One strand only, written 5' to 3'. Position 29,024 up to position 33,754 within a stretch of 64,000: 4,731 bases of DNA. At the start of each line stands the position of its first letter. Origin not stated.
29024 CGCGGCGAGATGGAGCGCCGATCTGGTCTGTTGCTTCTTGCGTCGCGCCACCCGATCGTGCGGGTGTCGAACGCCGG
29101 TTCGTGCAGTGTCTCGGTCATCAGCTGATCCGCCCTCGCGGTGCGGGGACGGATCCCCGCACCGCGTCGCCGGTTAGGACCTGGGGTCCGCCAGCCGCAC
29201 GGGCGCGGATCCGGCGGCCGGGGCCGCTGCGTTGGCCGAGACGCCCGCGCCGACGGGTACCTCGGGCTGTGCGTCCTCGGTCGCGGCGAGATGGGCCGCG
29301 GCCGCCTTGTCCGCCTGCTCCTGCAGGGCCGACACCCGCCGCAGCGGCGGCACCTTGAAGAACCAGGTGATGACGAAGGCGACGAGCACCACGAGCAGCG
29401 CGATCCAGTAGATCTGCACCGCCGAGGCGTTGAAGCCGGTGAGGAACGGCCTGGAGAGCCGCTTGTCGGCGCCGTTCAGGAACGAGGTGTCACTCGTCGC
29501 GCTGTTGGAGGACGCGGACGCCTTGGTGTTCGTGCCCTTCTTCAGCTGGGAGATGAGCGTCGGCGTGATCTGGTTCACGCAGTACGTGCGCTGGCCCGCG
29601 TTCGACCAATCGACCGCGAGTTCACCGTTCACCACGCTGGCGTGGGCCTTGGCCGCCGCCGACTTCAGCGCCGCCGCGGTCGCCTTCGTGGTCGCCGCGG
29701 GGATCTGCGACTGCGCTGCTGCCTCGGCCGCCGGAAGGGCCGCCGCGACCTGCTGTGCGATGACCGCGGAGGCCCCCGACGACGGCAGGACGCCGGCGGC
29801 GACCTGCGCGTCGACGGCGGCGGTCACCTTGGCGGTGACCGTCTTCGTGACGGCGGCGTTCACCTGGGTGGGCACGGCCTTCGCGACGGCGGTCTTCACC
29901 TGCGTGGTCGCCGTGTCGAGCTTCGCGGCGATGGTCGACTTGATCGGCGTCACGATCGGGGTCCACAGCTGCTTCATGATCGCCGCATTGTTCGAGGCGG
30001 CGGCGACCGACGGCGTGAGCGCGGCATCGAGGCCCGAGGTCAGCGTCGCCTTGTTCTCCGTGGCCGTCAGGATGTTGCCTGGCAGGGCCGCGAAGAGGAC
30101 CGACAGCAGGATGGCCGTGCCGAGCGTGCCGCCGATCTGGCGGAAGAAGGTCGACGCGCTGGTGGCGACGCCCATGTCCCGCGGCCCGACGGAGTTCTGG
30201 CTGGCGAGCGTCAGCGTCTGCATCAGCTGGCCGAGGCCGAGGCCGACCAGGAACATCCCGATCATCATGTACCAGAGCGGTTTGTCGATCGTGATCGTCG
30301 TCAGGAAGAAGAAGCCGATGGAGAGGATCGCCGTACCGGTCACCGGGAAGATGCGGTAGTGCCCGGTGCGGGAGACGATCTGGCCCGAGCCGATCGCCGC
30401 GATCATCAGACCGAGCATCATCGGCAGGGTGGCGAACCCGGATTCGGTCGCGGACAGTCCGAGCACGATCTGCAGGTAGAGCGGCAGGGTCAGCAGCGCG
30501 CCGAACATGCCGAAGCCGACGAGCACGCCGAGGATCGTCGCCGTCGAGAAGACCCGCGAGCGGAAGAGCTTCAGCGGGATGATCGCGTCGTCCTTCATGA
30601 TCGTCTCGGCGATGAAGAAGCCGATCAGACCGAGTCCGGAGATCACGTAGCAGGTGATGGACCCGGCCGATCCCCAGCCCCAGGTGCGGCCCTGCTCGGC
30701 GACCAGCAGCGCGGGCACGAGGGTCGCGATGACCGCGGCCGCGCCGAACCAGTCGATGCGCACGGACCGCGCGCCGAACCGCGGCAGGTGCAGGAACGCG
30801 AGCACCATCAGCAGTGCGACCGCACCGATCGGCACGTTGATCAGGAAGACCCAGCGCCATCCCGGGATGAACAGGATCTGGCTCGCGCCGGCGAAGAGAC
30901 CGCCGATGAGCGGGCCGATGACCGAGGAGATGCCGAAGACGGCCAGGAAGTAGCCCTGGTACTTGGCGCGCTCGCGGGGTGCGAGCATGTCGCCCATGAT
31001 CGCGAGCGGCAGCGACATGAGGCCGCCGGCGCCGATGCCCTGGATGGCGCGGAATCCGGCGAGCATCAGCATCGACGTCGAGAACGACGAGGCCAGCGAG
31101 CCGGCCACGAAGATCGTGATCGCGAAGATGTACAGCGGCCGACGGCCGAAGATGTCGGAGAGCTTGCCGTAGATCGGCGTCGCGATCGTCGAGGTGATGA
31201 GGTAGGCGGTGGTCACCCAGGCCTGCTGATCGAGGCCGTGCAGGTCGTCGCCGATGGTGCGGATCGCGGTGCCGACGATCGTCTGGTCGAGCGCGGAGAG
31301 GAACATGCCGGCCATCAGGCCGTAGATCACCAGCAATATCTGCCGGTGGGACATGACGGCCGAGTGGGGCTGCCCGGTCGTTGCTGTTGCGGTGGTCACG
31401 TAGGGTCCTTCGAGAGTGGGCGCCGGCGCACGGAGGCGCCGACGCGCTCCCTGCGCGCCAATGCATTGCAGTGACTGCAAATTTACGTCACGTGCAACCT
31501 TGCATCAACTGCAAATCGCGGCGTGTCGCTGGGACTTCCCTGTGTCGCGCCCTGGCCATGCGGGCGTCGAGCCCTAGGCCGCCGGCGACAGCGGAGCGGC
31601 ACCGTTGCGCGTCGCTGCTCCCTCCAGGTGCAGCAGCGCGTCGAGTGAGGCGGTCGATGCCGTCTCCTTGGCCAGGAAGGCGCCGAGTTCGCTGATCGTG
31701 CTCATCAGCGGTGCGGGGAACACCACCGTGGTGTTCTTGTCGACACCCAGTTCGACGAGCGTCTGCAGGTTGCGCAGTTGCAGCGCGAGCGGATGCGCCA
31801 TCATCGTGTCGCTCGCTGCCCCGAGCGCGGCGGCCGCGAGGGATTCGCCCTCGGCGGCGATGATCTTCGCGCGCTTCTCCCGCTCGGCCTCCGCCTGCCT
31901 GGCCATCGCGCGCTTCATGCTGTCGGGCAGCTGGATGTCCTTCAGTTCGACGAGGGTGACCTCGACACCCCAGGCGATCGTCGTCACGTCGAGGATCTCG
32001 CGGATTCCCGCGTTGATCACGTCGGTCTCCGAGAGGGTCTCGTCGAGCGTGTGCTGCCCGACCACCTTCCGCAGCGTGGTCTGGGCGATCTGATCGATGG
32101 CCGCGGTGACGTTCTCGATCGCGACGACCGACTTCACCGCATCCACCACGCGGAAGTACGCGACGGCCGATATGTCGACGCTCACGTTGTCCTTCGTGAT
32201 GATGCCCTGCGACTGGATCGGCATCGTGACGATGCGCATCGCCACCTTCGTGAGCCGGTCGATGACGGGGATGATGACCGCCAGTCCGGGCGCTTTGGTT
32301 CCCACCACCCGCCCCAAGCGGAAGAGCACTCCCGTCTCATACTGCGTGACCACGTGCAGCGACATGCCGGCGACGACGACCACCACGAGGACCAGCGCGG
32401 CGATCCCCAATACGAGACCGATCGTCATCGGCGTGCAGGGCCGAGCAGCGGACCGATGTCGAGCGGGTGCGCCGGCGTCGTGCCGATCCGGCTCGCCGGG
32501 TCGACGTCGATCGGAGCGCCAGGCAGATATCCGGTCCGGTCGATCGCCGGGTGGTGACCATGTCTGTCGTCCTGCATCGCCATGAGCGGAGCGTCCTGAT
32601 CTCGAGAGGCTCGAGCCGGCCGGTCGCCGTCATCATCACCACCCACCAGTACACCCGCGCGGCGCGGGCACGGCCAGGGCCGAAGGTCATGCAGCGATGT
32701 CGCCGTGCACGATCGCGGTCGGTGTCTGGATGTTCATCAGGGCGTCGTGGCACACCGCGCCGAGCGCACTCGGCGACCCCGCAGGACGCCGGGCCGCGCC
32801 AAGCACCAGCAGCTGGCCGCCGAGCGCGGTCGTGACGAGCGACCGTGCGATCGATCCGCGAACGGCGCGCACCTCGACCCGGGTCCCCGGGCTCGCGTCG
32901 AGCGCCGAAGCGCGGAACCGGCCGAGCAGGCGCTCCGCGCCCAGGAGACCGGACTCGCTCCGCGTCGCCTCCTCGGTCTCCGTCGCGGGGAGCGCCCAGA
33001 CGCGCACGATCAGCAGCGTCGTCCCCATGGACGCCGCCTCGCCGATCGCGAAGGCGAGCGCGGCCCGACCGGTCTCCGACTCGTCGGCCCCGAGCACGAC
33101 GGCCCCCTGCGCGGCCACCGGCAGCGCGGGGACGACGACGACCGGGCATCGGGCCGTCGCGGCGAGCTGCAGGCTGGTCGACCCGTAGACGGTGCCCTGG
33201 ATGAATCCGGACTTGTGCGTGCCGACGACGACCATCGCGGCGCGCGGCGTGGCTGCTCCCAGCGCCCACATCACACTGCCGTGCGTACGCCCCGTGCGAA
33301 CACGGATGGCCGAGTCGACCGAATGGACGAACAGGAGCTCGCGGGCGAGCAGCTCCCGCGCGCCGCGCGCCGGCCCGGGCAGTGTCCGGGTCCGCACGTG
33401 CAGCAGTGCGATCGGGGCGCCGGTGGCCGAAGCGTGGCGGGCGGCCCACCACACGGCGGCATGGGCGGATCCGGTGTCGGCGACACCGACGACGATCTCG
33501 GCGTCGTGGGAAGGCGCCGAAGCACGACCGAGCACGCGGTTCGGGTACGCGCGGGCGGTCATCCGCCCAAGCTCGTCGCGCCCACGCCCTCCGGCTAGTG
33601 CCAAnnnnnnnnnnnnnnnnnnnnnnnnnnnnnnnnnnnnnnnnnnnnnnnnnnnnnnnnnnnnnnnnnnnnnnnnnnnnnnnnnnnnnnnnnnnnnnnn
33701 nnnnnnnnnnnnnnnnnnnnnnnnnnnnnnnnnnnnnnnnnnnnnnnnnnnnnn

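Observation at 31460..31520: Pair of 15-bp palindromes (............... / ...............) 34 bp apart upstream of the DHA2 MFS pump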

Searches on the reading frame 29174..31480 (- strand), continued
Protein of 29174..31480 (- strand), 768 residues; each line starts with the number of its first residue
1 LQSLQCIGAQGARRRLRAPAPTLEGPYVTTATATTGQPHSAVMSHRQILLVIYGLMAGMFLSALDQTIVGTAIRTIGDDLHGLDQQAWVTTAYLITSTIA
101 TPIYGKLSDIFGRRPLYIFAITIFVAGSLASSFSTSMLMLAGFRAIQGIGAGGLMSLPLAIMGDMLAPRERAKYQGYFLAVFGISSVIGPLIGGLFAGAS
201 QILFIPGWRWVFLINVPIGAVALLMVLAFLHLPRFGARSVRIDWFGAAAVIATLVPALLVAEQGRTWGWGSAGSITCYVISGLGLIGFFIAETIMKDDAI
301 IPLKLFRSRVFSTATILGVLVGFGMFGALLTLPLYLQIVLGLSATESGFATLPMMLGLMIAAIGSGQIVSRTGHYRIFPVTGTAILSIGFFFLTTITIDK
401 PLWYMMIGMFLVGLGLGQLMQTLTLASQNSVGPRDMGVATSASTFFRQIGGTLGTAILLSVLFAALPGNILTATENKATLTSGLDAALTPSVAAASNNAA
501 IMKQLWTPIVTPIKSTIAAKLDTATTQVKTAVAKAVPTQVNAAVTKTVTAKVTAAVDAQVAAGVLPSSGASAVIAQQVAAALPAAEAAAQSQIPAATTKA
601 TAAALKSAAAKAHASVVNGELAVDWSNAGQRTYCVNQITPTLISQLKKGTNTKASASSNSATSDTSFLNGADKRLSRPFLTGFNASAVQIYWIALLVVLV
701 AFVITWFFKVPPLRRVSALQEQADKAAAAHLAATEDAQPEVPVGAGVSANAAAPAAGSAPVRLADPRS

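Call 39: find_encoding_contigs(protein=P0002, flank=3000, max_places=3)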
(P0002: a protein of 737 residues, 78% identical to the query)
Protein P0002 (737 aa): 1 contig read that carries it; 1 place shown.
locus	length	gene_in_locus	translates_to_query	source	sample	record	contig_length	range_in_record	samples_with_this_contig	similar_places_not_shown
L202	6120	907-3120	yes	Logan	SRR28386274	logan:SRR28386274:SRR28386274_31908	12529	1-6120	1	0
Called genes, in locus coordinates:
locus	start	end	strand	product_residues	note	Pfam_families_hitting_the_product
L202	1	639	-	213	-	?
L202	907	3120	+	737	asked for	PF13347:MFS_2 (weak), PF00083:Sugar_tr, PF06609:TRI12 (weak), PF07690:MFS_1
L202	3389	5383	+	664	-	PF02771:Acyl-CoA_dh_N (weak), PF02770:Acyl-CoA_dh_M, PF00441:Acyl-CoA_dh_1, PF22924:ACOX_C_alpha1, PF01756:ACOX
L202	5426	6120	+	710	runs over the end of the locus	PF16875:Glyco_hydro_36N, PF02065:Melibiase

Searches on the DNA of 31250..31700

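Call 46: search_rna_families(source=window, start=31250, end=31700, threshold=evalue, max_evalue=1)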
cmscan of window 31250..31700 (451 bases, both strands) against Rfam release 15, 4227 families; matches with E-value up to 1: 0.
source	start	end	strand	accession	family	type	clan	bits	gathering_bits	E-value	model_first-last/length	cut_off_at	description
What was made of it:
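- On Structured RNA leader: No Rfam match (call 46).
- Rfam gives no match (call 46).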

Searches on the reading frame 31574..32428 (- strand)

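Call 3: search_protein_families(library=pfam, proteins=[window:31574-32428:-])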
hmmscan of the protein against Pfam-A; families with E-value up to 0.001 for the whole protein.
window:31574-32428:- (284 aa): 1 family
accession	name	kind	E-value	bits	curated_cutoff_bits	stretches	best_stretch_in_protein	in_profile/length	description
PF01145.31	Band_7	-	3.9e-36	125.2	23.6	1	26-195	2-175/176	SPFH domain / Band 7 family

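Call 22: search_protein_families(library=ncbifam, proteins=[window:31574-32428:-], max_evalue=0.001)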
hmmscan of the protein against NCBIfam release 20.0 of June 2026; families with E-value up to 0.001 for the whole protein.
window:31574-32428:- (284 aa): 4 families
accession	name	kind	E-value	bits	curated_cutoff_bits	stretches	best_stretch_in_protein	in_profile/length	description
TIGR01933.1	hflK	equivalog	2e-20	73.3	159.4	1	25-195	2-173/261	FtsH protease activity modulator HflK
TIGR01932.1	hflC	equivalog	6.9e-16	58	134.4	1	8-135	5-143/318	protease modulator HflC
NF008181.0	PRK10930.1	equivalog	4.9e-13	48.6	660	1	4-191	78-266/419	FtsH protease activity modulator HflK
NF008259.0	PRK11029.1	equivalog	2.7e-11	43.1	427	1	10-99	6-102/334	protease modulator HflC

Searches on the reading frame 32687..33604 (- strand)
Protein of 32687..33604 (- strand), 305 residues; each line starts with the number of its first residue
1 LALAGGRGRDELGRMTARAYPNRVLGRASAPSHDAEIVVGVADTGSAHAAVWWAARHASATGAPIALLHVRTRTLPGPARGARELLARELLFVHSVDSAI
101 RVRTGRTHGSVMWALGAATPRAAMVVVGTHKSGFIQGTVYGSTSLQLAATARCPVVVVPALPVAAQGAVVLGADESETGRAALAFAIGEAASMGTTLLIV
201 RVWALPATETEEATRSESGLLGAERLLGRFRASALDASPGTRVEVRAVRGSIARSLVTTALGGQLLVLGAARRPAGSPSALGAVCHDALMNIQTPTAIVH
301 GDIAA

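Call 3: search_protein_families(library=pfam, proteins=[window:32687-33604:-])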
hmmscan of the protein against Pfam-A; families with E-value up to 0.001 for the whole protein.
window:32687-33604:- (305 aa): 1 family
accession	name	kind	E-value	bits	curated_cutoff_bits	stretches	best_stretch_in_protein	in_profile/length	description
PF00582.32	Usp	-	4.3e-24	86.1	24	2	37-159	5-141/141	Universal stress protein family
